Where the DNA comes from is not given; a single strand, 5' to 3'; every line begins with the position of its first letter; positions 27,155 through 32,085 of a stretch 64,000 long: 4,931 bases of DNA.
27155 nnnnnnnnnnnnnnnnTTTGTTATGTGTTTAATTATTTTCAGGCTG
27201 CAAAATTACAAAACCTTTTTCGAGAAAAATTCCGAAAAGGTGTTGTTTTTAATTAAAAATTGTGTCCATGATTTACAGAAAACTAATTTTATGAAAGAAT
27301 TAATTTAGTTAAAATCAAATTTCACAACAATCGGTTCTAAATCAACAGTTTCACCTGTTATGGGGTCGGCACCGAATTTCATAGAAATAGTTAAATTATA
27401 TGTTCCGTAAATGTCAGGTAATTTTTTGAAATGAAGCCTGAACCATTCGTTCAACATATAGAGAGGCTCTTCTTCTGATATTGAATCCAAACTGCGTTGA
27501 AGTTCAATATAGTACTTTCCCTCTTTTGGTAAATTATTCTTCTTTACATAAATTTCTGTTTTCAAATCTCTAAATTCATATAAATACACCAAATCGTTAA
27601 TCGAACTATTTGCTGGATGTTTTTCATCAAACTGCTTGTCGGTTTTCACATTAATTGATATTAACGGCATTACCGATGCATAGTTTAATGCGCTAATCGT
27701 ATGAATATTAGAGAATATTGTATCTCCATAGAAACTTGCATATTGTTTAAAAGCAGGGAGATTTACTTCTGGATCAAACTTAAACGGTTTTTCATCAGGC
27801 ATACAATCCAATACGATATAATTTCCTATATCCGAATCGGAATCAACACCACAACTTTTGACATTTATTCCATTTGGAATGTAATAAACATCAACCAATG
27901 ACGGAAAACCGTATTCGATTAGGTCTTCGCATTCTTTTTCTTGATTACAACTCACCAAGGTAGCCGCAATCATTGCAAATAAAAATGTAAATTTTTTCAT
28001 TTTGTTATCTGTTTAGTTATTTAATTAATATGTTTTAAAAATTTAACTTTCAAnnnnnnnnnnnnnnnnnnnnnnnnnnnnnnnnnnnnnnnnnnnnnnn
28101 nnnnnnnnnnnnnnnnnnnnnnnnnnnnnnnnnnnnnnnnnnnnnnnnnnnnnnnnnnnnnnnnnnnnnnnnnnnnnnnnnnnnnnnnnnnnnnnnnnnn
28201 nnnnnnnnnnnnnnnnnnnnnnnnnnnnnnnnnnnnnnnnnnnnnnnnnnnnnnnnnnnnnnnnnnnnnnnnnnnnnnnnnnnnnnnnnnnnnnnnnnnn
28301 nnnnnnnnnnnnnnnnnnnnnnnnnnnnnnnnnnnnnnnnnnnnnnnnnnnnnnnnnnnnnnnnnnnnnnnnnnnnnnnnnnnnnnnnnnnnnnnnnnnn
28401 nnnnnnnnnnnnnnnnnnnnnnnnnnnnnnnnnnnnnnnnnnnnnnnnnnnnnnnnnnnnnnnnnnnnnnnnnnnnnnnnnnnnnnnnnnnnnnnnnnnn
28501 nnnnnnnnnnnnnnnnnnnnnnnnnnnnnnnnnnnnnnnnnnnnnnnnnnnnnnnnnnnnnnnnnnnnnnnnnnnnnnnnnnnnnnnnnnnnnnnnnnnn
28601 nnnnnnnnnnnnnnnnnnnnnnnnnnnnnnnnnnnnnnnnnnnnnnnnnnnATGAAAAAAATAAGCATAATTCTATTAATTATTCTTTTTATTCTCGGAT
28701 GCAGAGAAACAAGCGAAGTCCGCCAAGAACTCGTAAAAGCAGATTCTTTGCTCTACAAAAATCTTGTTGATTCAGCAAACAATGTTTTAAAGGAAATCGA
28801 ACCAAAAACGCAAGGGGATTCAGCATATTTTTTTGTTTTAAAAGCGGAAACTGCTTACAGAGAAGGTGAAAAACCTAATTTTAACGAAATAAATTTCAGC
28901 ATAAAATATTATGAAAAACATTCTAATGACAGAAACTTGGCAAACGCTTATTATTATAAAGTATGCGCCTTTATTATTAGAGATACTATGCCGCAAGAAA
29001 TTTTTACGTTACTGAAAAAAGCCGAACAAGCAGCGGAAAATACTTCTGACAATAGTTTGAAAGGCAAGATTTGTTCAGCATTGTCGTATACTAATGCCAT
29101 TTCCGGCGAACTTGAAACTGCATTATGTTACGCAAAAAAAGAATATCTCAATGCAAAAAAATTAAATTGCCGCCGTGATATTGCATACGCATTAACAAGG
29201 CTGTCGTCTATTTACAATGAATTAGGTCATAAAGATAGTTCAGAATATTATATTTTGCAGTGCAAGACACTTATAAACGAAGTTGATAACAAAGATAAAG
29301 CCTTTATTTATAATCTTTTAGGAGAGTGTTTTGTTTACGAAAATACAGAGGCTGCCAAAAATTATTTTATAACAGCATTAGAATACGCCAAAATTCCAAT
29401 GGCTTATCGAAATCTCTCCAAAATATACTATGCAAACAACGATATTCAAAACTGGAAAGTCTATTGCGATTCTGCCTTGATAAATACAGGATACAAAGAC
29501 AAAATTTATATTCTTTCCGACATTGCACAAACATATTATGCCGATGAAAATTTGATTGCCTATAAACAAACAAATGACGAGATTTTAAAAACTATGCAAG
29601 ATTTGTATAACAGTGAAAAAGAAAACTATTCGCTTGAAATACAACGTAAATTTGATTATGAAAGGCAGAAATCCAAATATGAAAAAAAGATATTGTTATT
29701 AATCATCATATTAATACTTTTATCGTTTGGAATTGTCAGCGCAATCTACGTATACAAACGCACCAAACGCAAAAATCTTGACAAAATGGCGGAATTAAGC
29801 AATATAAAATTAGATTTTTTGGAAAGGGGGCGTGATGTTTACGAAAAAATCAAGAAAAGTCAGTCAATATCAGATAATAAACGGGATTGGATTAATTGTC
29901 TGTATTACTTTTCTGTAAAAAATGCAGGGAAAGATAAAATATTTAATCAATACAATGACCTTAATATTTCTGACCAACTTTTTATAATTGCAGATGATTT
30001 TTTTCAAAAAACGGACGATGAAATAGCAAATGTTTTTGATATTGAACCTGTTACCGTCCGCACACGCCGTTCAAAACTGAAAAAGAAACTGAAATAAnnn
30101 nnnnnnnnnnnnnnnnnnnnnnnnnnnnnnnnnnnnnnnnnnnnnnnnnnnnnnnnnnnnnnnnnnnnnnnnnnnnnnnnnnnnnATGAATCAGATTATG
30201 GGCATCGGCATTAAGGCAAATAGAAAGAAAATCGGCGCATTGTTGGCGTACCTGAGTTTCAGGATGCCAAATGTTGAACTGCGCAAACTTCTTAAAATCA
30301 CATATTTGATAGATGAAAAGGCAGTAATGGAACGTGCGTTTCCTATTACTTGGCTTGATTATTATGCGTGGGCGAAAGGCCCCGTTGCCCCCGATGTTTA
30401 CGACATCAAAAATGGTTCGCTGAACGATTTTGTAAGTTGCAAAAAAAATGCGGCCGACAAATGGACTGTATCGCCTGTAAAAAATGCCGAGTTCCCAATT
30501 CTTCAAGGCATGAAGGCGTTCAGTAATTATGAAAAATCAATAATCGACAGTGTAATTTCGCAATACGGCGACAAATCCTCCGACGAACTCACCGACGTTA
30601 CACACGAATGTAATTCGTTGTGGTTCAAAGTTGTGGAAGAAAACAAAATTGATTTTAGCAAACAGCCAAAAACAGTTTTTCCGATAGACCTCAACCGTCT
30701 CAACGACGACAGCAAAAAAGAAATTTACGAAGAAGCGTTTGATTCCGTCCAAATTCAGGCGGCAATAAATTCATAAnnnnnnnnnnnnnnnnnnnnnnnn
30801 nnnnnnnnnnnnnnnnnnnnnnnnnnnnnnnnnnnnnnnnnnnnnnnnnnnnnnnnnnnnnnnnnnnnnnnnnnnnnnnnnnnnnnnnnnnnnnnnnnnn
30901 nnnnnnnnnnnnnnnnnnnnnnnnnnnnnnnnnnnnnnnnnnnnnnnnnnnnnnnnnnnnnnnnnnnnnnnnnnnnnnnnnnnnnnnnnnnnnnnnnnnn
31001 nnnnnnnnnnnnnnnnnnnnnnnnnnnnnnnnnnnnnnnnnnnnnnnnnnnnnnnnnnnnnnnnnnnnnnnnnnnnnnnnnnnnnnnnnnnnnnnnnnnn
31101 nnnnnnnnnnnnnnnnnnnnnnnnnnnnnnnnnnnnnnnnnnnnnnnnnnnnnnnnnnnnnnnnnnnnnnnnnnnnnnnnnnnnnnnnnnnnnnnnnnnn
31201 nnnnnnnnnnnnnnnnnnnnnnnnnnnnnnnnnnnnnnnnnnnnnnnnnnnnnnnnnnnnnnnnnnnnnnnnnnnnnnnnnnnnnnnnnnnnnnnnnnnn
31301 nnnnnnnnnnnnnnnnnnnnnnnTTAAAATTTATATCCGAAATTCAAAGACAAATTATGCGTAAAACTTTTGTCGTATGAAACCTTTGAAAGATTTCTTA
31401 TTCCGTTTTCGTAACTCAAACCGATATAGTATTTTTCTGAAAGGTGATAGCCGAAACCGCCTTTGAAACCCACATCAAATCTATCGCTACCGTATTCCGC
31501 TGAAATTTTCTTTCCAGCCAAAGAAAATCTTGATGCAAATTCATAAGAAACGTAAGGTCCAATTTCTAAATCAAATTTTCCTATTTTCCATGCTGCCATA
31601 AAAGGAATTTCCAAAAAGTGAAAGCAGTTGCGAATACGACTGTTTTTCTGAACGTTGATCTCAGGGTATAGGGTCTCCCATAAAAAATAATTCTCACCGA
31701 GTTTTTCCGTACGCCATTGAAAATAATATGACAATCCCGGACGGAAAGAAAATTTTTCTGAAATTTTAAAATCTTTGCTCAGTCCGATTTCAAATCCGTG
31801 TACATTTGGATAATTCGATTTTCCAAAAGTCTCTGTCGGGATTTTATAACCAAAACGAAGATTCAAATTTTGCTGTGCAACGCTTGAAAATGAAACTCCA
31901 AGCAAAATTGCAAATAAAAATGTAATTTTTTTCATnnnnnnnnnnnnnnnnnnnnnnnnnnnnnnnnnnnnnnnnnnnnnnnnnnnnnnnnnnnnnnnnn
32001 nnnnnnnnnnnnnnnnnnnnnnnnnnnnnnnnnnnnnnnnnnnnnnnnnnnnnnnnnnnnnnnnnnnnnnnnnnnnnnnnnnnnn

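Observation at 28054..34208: Paralogous divergent pairs: exported-TPR / TM / cytoplasmic HTH regulator facing a small secreted Ig-like protein operon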

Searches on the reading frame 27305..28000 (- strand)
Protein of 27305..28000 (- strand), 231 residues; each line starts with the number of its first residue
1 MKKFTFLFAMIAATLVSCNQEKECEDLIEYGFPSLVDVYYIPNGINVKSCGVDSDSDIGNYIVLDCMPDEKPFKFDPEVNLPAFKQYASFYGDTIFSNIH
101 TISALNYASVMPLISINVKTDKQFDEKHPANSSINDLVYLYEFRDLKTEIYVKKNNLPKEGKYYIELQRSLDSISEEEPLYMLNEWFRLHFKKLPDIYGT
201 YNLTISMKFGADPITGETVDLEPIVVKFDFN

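Call 3: search_protein_families(library=pfam, proteins=[window:27305-28000:-], max_evalue=1)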
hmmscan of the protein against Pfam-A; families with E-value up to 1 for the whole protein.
window:27305-28000:- (231 aa): 1 family
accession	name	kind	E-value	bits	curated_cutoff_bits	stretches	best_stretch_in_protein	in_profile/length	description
PF13439.12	Glyco_transf_4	-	0.11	13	28.5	1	12-47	133-168/170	Glycosyltransferase Family 4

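Call 4: search_protein_families(library=ncbifam, proteins=[window:27305-28000:-], max_evalue=1)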
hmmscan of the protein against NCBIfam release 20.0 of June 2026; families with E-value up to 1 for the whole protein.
window:27305-28000:- (231 aa): 1 family
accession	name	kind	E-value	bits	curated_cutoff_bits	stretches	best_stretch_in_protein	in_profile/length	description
NF050142.1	PG1828_fam_lipo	equivalog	0.018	15.8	50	1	1-23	1-24/59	PG1828 family lipoprotein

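Call 89: search_solved_structures(query=window:27305-28000:-, max_evalue=1)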
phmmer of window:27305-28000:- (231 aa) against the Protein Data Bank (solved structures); distinct sequences matched with E-value up to 1: 0.

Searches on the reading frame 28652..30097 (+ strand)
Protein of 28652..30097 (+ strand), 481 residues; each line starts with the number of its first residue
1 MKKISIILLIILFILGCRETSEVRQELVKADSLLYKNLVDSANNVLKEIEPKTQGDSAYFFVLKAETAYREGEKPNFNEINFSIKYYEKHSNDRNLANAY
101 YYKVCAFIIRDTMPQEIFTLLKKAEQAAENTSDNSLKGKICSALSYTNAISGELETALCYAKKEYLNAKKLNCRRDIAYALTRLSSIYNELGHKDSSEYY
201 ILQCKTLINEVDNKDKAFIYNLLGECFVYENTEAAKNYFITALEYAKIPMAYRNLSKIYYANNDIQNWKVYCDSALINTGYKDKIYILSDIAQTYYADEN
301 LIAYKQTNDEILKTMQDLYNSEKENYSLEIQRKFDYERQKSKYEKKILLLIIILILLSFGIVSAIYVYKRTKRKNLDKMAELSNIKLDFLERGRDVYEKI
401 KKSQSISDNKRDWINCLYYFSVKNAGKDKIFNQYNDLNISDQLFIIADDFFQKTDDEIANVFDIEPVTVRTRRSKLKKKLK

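Call 3: search_protein_families(library=pfam, proteins=[window:28652-30097:+], max_evalue=1)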
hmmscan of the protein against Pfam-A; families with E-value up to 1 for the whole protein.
window:28652-30097:+ (481 aa): 2 families
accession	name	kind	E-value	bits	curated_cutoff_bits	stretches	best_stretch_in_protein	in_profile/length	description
PF08281.18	Sigma70_r4_2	-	0.18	11.9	25.7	1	448-480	22-54/54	Sigma-70, region 4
PF13181.12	TPR_8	-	0.34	11.6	25.7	0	179-207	2-30/34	Tetratricopeptide repeat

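Call 4: search_protein_families(library=ncbifam, proteins=[window:28652-30097:+], max_evalue=1)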
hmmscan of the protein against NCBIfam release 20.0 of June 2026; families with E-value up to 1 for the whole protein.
window:28652-30097:+ (481 aa): 4 families
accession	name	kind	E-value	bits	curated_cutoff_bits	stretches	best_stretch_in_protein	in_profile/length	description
NF053779.1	BT3442_fam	equivalog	0.0037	16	940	1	1-407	1-420/563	BT3442 family protein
TIGR02872.1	spore_ytvI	equivalog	0.044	13.2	198.15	1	330-408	43-123/341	sporulation integral membrane protein YtvI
NF004285.1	PRK05696.1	equivalog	0.055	13.3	179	1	336-398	9-71/171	flagellar basal body-associated protein FliL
NF045849.1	ICE_MMCAP2_0565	equivalog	0.14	11.8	40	1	337-366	48-77/80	Mbov_0395 family pilin-like conjugal transfer protein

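Call 36: find_related_loci(query=A6, collection=metagenome_contigs, flank=7000)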
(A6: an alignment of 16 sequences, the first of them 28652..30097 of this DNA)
Query A6 (481 aa) in metagenome_contigs; peptide patterns used: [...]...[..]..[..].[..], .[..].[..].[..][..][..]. (x = any residue, [..] = any of these).
132 stretches matched a pattern; 26 encode a relative of the query (tblastn E <= 1e-3); 26 distinct loci.
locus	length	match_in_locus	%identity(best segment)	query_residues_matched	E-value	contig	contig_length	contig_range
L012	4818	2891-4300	63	5-474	0e+0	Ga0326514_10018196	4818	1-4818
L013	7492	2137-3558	59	1-474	1e-176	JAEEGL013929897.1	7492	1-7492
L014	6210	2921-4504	46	13-480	7e-139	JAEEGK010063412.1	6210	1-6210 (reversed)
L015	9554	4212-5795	46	13-480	1e-138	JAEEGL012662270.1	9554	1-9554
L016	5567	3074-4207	51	1-376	1e-114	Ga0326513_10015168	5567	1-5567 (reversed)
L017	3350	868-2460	40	1-480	5e-114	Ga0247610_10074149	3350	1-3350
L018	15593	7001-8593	39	1-480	2e-110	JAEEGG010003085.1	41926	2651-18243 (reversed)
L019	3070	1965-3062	48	3-367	1e-109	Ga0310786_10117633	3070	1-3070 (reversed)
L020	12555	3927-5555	38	1-480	4e-102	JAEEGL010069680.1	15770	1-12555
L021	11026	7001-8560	38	1-469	2e-101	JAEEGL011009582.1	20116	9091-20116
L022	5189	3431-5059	38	1-480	9e-101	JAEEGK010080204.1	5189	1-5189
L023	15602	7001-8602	38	1-479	1e-96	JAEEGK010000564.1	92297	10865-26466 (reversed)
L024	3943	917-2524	37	1-469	2e-72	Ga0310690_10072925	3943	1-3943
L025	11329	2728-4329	40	4-474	1e-68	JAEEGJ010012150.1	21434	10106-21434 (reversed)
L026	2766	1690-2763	41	2-357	1e-69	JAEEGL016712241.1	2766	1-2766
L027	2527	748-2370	39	1-474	1e-67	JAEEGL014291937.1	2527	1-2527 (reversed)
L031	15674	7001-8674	30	6-479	5e-36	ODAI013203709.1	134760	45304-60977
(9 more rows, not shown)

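Call 40: search_protein_families(library=pfam, proteins=[L018:4792-6225:-, L018:2930-4096:-, L021:5210-6244:-, L021:4235-5197:-, L023:56-5773:-, L023:5778-6260:-], max_evalue=0.01)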
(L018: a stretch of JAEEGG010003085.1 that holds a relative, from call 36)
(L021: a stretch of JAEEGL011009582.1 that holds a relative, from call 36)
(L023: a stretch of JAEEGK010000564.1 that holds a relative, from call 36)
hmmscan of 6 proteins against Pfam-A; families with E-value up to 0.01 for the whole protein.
L018:4792-6225:- (477 aa): 0 families

L018:2930-4096:- (388 aa): 1 family
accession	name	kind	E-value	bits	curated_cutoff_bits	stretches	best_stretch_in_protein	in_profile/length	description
PF03415.19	Peptidase_C11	-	4.5e-37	128.9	25.8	1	38-382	1-346/359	Clostripain family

L021:5210-6244:- (344 aa): 2 families
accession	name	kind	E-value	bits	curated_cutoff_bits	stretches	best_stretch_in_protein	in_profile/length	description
PF13884.11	Peptidase_S74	-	4.5e-10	40.1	22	1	106-170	1-57/58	Chaperone of endosialidase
PF18962.6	Por_Secre_tail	-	1.6e-05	25.6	27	1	266-339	3-74/75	Secretion system C-terminal sorting domain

L021:4235-5197:- (320 aa): 1 family
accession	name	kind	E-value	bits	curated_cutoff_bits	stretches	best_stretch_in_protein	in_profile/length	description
PF10681.14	Rot1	-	0.0051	16.8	23.2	0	116-173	53-110/209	Chaperone for protein-folding within the ER, fungal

L023:56-5773:- (1905 aa): 6 families
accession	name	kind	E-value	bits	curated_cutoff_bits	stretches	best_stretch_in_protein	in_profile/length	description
PF05593.20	RHS_repeat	-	6.3e-25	87.4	22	3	1193-1228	1-36/38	RHS Repeat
PF13517.12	FG-GAP_3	-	1.1e-22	80.8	26.9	4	525-594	1-60/61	FG-GAP-like repeat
PF01839.29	FG-GAP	-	8.3e-13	48.4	22.1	1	519-548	3-27/37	FG-GAP repeat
PF03534.18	SpvB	-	6.9e-07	29.2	22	1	38-93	3-58/287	Salmonella virulence plasmid 65kDa B protein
PF12256.14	TcdB_toxin_midN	-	7.1e-07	29.1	24.8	1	649-790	31-167/181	Insecticide toxin TcdB middle/N-terminal region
PF03527.20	RHS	-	0.00025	21.3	27.9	1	1545-1578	2-35/38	RHS protein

L023:5778-6260:- (160 aa): 2 families
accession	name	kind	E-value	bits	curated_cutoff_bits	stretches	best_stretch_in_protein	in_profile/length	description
PF18962.6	Por_Secre_tail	-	3.9e-13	49.9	27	1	86-158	1-74/75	Secretion system C-terminal sorting domain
PF25380.1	PH_25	-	0.0018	18.6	27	1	88-145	21-78/120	Fungal PH-like domain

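Call 75: search_protein_families(library=pfam, proteins=[L027:78-395:-, L020:3368-3706:-, L020:2238-3077:-, L031:4845-6305:-], max_evalue=0.1)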
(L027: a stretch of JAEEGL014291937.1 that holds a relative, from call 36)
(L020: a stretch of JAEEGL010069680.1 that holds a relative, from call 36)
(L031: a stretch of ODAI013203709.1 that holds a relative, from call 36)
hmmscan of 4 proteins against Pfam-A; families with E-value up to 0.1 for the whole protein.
L027:78-395:- (105 aa): 2 families
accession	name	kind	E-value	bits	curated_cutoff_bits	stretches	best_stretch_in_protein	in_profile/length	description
PF18962.6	Por_Secre_tail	-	0.00025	21.7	27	1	41-101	17-75/75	Secretion system C-terminal sorting domain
PF13860.13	FlgD_ig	-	0.016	15.6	27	1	28-74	6-52/79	FlgD Ig-like domain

L020:3368-3706:- (112 aa): 1 family
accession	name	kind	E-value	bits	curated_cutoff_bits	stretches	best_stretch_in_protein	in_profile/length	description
PF22251.1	PFF1_TM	-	0.038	14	32.3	1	7-102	101-196/300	Vacuolar membrane protease, transmembrane domain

L020:2238-3077:- (279 aa): 1 family
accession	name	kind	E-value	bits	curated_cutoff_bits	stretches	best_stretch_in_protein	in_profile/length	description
PF16437.10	DUF5034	-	0.032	14.7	25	1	158-201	72-115/169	Domain of unknown function (DUF5034)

L031:4845-6305:- (486 aa): 4 families
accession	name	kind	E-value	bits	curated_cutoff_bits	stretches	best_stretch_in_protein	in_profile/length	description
PF01640.23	Peptidase_C10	-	4e-25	89.6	26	1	233-444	1-194/194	Peptidase C10 family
PF13734.11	Inhibitor_I69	-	3.5e-13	50.3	25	1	62-160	4-95/98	Spi protease inhibitor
PF13529.12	Peptidase_C39_2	-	0.0083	17.1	24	1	343-393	85-138/143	Peptidase_C39 like family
PF18017.8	SAM_4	-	0.09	13.3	23.6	0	257-288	3-34/84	SAM domain (Sterile alpha motif)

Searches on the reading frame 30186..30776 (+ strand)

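Call 75: search_protein_families(library=pfam, proteins=[window:30186-30776:+], max_evalue=0.1)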
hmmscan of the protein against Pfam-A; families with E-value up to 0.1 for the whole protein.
window:30186-30776:+ (196 aa): 1 family
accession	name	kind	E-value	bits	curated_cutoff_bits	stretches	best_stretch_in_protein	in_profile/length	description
PF13274.11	SocA_Panacea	-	9e-22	78.6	25.7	1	35-146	1-112/113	Antitoxin SocA-like, Panacea domain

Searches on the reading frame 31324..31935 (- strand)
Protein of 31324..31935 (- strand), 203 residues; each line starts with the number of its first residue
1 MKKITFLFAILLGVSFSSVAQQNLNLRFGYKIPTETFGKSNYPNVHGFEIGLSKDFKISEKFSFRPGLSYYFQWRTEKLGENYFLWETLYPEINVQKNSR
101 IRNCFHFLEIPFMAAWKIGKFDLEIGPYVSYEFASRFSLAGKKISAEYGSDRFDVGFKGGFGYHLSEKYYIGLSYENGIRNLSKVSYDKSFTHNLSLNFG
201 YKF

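Call 3: search_protein_families(library=pfam, proteins=[window:31324-31935:-], max_evalue=1)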
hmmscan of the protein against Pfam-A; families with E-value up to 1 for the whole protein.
window:31324-31935:- (203 aa): 5 families
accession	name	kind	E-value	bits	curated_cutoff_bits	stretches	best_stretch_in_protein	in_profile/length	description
PF13568.12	OMP_b-brl_2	-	3.4e-13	50.5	27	1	6-183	9-174/175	Outer membrane protein beta-barrel domain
PF13505.12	OMP_b-brl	-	7.7e-09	36.4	28.7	1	6-203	1-175/175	Outer membrane protein beta-barrel domain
PF11751.14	PorP_SprF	-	0.0048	16.9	22.3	1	123-199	210-273/273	Type IX secretion system membrane protein PorP/SprF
PF03349.22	Toluene_X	-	0.013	14.4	29.7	1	14-188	108-236/421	Outer membrane protein transport protein (OMPP1/FadL/TodX)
PF08139.17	LPAM_1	-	0.71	10.9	20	0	1-15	1-15/18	Prokaryotic membrane lipoprotein lipid attachment site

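Call 4: search_protein_families(library=ncbifam, proteins=[window:31324-31935:-], max_evalue=1)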
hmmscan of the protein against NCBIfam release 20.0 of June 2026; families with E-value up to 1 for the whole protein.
window:31324-31935:- (203 aa): 2 families
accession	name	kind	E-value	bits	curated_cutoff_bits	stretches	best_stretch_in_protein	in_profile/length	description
NF049866.1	outer_TDE1717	subfamily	4.1e-11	43.2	135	1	1-203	1-210/210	TDE1717 family outer membrane beta-barrel protein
TIGR03519.1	T9SS_PorP_fam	subfamily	0.013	15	90.55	1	156-199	250-290/292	PorP/SprF family type IX secretion system membrane protein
